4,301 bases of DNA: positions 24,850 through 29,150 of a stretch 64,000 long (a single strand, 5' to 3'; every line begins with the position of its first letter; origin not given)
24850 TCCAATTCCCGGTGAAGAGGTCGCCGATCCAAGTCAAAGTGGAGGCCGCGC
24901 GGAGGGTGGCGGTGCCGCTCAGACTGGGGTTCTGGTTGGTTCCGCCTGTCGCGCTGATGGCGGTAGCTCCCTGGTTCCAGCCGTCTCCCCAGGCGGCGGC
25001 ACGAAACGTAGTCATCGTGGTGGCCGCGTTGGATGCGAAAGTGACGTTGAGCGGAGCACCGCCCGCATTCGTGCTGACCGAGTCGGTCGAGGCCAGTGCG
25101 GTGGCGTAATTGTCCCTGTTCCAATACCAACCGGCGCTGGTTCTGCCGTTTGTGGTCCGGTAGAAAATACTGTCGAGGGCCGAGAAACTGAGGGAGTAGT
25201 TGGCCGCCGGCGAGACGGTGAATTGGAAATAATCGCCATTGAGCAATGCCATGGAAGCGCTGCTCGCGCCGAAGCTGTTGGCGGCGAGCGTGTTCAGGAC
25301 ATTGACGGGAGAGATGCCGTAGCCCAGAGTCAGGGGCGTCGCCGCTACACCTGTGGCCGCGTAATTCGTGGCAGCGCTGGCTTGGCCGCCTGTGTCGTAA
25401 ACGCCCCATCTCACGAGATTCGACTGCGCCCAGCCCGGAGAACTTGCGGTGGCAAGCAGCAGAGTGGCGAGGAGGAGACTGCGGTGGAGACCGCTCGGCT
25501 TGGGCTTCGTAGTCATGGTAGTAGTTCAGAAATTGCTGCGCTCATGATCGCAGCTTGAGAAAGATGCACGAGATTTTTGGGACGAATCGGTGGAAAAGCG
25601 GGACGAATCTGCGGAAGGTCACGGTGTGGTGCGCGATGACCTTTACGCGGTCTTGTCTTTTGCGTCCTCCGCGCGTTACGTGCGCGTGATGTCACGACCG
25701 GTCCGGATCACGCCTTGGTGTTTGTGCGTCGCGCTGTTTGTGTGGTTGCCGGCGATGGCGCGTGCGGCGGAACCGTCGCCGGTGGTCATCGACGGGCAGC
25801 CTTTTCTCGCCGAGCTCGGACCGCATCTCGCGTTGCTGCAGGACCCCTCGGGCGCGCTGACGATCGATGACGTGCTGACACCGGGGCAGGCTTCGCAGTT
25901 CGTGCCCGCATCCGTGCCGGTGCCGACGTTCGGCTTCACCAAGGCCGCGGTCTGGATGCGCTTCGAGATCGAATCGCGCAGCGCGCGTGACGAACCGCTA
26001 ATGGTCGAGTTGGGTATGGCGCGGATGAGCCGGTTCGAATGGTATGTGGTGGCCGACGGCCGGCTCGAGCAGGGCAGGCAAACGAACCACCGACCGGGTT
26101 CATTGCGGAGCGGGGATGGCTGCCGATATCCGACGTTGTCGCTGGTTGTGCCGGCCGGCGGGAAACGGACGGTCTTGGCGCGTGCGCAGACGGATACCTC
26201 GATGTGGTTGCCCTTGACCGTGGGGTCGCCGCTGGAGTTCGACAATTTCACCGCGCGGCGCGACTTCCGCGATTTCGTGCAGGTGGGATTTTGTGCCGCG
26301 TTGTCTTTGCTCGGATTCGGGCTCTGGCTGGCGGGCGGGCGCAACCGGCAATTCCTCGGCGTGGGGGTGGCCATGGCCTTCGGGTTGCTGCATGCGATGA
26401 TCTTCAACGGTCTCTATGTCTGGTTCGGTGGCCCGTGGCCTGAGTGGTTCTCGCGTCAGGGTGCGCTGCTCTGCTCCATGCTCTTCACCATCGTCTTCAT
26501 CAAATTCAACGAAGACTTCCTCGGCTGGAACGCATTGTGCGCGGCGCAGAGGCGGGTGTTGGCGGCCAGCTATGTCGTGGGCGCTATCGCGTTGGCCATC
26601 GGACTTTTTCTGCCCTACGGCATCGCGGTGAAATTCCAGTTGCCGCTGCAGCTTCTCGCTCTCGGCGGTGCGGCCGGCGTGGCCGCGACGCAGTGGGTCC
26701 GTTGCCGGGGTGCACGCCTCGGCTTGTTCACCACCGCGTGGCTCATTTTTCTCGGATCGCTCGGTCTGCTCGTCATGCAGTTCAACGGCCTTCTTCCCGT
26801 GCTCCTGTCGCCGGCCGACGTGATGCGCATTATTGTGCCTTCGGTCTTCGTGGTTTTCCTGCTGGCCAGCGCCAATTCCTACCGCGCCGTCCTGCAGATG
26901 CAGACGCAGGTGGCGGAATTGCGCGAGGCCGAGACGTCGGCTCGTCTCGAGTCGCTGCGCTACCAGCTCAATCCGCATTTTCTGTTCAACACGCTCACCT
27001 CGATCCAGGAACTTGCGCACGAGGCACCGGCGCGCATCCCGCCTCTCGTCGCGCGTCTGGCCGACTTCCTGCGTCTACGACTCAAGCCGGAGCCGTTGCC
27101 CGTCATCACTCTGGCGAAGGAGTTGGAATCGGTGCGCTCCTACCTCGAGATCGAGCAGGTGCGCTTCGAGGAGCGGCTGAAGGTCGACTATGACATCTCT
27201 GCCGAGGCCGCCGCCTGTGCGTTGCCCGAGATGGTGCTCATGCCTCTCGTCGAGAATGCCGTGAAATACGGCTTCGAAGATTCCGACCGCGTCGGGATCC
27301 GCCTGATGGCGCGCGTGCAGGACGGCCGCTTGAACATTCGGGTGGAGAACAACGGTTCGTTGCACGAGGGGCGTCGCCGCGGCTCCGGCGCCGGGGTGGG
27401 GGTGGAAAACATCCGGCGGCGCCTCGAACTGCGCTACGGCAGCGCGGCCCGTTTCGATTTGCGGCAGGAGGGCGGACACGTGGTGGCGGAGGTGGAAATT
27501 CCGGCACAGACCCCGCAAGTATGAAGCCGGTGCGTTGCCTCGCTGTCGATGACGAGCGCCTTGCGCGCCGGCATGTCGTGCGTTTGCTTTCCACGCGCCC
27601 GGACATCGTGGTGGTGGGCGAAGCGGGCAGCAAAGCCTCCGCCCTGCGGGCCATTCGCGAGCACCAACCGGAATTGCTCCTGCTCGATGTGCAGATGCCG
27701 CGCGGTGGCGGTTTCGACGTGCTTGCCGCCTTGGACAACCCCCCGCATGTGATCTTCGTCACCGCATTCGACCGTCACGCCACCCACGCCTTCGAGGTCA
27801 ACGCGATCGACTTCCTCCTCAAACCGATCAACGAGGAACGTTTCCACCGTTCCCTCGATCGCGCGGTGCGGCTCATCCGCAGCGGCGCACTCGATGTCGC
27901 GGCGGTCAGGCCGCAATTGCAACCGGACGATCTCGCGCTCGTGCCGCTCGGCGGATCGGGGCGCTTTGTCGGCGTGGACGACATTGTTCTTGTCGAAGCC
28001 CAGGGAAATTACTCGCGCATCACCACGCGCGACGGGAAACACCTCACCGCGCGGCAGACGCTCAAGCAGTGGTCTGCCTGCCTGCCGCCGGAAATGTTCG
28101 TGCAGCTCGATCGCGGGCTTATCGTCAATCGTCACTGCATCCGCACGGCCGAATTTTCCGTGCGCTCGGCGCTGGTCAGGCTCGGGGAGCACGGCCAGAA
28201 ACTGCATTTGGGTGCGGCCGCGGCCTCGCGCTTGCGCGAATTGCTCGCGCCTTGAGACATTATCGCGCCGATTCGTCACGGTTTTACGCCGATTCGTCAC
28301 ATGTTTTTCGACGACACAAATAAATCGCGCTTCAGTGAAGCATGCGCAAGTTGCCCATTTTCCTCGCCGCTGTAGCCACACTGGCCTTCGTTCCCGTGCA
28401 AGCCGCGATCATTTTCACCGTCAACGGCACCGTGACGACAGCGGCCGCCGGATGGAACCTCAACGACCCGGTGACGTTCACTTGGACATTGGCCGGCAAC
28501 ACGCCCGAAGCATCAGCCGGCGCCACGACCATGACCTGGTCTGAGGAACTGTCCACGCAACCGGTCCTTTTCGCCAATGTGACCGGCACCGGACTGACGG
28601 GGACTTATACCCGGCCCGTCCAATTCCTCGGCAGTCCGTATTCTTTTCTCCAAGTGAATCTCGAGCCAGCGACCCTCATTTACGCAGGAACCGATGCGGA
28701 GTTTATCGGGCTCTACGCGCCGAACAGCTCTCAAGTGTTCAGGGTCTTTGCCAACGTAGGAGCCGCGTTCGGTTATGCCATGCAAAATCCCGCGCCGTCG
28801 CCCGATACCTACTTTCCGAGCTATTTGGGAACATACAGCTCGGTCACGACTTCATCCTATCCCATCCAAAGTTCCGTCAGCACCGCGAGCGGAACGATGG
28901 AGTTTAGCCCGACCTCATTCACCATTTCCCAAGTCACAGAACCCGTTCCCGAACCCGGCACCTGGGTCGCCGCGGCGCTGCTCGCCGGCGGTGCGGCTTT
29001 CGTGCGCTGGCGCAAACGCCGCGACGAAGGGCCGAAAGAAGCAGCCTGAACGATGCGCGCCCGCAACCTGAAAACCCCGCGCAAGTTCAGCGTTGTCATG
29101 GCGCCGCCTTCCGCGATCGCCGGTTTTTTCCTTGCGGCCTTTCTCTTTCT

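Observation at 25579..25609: Second copy of the same 31-bp element, inverted, in the divergent promoter region on the other side of the HK/RR pair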

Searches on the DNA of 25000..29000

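Call 51: search_rna_families(source=window, start=25000, end=29000, threshold=evalue, max_evalue=1)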
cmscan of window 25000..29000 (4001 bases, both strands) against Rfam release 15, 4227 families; matches with E-value up to 1: 0.
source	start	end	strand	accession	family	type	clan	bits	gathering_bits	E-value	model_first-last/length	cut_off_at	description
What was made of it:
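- No Rfam family matches the region (call 51). No Rfam family matches (call 51).
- Tried and rejected: Rfam (call 51).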
